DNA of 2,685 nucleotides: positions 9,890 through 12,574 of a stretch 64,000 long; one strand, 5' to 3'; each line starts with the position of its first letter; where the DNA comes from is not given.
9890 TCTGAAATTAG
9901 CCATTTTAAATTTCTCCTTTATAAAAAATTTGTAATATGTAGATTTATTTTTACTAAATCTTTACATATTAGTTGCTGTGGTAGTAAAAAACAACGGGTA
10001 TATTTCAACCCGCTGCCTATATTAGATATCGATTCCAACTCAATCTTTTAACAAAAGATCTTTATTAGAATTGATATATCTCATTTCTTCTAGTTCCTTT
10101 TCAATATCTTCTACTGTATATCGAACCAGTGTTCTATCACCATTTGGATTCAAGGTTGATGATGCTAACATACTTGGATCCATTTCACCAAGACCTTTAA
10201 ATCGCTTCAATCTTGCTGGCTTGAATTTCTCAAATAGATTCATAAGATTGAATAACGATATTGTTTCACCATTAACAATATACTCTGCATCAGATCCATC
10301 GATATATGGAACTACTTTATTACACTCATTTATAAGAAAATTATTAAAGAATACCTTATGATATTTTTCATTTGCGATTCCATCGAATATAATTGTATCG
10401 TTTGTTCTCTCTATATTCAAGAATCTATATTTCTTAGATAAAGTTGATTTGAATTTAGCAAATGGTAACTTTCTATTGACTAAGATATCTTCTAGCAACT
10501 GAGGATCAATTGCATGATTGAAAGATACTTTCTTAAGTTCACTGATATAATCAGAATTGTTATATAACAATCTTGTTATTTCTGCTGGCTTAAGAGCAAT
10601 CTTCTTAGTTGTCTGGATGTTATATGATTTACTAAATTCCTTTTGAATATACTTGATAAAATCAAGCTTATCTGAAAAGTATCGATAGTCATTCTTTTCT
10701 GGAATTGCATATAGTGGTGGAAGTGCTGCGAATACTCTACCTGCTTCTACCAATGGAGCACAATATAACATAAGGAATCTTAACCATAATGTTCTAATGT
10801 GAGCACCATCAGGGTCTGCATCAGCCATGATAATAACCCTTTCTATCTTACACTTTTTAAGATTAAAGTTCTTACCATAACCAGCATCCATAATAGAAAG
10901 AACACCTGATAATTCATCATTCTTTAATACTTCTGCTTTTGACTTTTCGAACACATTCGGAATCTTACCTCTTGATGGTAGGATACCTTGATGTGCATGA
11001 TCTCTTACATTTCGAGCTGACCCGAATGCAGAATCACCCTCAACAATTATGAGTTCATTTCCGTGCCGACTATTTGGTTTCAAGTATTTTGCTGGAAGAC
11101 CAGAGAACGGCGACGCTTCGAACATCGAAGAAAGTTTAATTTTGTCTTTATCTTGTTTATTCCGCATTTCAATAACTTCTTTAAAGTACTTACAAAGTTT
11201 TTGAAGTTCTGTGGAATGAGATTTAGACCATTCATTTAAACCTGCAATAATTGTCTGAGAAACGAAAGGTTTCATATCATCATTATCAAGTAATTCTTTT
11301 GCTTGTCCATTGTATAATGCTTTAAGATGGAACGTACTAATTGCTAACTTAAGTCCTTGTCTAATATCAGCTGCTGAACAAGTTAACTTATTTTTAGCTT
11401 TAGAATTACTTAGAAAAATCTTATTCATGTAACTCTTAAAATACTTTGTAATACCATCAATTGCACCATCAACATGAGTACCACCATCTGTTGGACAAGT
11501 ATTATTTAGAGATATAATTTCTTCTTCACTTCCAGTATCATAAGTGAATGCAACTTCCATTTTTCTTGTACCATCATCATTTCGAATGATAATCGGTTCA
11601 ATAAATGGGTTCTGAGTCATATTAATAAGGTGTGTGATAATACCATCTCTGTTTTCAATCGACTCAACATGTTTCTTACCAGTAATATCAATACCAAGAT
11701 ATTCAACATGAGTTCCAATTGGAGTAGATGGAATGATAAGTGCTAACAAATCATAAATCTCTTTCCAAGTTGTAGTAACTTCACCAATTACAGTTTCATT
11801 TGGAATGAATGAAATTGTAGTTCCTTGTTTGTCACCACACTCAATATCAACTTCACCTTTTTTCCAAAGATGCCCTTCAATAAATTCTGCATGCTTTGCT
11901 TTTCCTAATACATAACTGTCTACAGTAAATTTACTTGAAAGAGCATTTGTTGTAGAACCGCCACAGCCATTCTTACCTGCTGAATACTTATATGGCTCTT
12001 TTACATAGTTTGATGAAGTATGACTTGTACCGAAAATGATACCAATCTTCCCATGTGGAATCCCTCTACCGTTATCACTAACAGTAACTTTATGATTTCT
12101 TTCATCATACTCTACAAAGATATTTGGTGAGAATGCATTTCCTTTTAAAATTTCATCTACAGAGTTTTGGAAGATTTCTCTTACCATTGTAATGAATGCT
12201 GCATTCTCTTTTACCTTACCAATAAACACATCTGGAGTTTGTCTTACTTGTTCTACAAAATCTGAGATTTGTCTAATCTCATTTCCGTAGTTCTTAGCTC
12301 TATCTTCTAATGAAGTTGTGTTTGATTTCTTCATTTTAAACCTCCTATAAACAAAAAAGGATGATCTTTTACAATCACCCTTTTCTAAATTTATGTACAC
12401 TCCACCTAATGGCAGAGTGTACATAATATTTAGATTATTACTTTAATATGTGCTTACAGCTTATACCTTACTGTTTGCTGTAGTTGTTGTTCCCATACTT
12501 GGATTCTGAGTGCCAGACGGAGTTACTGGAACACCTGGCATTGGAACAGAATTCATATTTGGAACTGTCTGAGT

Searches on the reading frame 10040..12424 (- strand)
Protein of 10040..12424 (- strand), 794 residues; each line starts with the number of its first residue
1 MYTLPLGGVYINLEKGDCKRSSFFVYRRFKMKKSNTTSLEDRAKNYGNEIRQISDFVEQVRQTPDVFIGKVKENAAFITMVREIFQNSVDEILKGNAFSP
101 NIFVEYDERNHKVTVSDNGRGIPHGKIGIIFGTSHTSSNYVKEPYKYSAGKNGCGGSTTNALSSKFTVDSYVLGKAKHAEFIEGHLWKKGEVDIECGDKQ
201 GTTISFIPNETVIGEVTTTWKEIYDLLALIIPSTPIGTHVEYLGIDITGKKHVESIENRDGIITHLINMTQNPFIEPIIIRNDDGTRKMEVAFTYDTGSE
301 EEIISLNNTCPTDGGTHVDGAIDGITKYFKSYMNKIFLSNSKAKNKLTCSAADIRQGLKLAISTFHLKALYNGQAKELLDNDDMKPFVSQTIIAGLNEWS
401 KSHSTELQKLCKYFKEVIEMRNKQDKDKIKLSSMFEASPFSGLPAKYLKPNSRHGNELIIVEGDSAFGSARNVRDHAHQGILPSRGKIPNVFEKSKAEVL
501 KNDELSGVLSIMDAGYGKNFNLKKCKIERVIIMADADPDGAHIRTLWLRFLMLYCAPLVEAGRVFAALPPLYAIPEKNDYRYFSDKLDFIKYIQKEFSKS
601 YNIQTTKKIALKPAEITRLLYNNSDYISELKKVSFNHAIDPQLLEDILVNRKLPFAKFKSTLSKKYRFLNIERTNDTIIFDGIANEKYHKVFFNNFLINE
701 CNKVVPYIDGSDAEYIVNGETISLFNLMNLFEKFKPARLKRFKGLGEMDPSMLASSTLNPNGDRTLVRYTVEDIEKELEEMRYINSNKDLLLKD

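Call 47: search_dna_similar(query=window:10040-12424:-, collection=phages, mode=protein, max_evalue=1e-20, max_rows=15)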
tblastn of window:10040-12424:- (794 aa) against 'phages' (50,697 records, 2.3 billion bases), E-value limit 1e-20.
Records with a match: 191; places in all: 191; records where one place covers at least 80% of the query: 11.
Best place of each record, by identity: <60% 191.
By first word of the organism name: Bacteriophage 32; Bacillus 25; Erwinia 17; Enterococcus 16; Listeria 14; Staphylococcus 13; Acinetobacter 12; Klebsiella 9; Maribacter 8; Xanthomonas 6; and 18 more.
By host as written in the record: - 50; Erwinia amylovora 15; Listeria monocytogenes 12; Staphylococcus aureus 10; Maribacter forsetii DSM18668 8; Bacillus subtilis 6; Acinetobacter baumannii 5; Enterococcus faecalis ATCC 700802 / V583 4; and 58 more.
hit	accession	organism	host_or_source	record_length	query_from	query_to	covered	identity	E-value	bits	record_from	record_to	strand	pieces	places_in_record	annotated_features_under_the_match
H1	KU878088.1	Bacillus phage AR9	Bacillus subtilis subsp. subtilis 168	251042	31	775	94%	28.7%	3e-65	243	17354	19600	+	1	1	DNA gyrase subunit B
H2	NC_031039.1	Bacillus phage AR9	Bacillus subtilis subsp. subtilis 168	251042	31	775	94%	28.7%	3e-65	243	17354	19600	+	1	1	DNA topoisomerase II large subunit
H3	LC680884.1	Bacillus phage PBS1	Bacillus subtilis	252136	31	775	94%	28.7%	3e-65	243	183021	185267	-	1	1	gyrB: type 2 topoisomerase subunit B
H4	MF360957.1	Bacillus phage PBS1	Bacillus subtilis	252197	31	775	94%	28.7%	3e-65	243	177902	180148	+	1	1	209: topoisomerase IV subunit B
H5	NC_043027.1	Bacillus phage PBS1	Bacillus subtilis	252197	31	775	94%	28.7%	3e-65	243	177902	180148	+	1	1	209: DNA topoisomerase II large subunit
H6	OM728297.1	Bacillus phage vB_BsuM-Goe21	Bacillus subtilis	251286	46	775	92%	28.9%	8e-65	242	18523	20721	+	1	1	gyrB: type 2 topoisomerase subunit B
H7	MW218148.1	Staphylococcus phage vB_StaM_SA1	Staphylococcus lentus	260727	57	760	89%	27.4%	4e-53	206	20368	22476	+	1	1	DNA gyrase subunit B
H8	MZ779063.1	Staphylococcus phage vB_SauM-UFV_DC4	Staphylococcus aureus UFV2030RH1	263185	43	760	90%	26.4%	2e-51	201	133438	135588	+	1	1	gyrB: type 2 topoisomerase subunit B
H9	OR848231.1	Listeria phage LM 4-14-1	Listeria monocytogenes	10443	31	658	79%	30.0%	1e-58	223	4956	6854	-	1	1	record has no annotation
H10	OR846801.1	Listeria phage LM 4-11-1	Listeria monocytogenes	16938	31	658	79%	30.0%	1e-58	223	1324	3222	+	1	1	record has no annotation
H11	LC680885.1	Staphylococcus phage S6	Staphylococcus aureus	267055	57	760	89%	26.4%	2e-51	201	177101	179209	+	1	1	gyrB: type 2 topoisomerase subunit B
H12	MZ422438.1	Listeria phage LPJP1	Listeria grayi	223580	43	772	92%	24.9%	1e-42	174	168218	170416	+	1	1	gyrB: type 2 topoisomerase subunit B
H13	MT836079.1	Bacteriophage sp.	human fecal samples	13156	52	698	81%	28.0%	4e-49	194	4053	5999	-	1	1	record has no annotation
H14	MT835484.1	Bacteriophage sp.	human fecal samples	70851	45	642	75%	30.2%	8e-59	224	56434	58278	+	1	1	record has no annotation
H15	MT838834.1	Bacteriophage sp.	human fecal samples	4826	88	673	74%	30.7%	1e-48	192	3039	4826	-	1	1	record has no annotation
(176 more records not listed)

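Call 48: get_annotated_region(hit=H2, flank=9000)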
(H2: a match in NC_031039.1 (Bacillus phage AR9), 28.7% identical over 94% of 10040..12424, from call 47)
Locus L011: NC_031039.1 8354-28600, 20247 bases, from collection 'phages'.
description: Bacillus phage AR9, complete genome.
organism: Bacillus phage AR9 (NCBI taxid 1815509)
taxonomy: Viruses; Duplodnaviria; Heunggongvirae; Uroviricota; Caudoviricetes; Takahashivirus; Takahashivirus PBS1
host: Bacillus subtilis subsp. subtilis 168; source: -; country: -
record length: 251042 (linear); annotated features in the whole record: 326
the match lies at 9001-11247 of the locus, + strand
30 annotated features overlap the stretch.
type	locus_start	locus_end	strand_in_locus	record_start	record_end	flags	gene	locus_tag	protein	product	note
CDS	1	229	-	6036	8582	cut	-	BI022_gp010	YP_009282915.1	baseplate wedge subunit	pfam11246 - base plate wedge protein 53 of phage T4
CDS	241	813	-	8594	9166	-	-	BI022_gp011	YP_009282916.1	hypothetical protein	-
CDS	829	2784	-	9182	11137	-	-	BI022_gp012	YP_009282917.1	tail fiber protein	-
regulatory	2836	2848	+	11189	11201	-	-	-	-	promoter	early promoter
CDS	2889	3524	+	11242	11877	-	-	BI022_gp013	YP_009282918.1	zincin-like protease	pfam06114, DUF955, annotated by characteristic motif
CDS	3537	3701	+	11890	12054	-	-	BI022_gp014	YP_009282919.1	DNA binding protein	pfam08279 - helix-turn-helix domain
CDS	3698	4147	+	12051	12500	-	-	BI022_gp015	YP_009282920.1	hypothetical protein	-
CDS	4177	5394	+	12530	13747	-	-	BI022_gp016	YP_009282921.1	Dda-like helicase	pfam13604 - AAA domain, pfam13538 - helicase enzyme domain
CDS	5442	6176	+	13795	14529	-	-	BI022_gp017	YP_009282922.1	phosphoesterase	cd00838 - MutT/nudix family protein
CDS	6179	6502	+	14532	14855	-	-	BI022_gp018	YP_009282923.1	hypothetical protein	-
CDS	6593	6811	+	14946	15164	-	-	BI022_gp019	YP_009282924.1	hypothetical protein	-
CDS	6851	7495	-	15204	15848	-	-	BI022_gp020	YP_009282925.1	endolysin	cd00118 - lysine motif, pfam07486 - cell wall hydrolase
CDS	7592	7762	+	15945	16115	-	-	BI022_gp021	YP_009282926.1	hypothetical protein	-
CDS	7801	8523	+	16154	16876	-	-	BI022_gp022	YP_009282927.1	metal-dependent hydrolase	COG1234 - metal-dependent hydrolases of the beta-lactamase superfamily III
CDS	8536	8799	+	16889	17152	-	-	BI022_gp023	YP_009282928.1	hypothetical protein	-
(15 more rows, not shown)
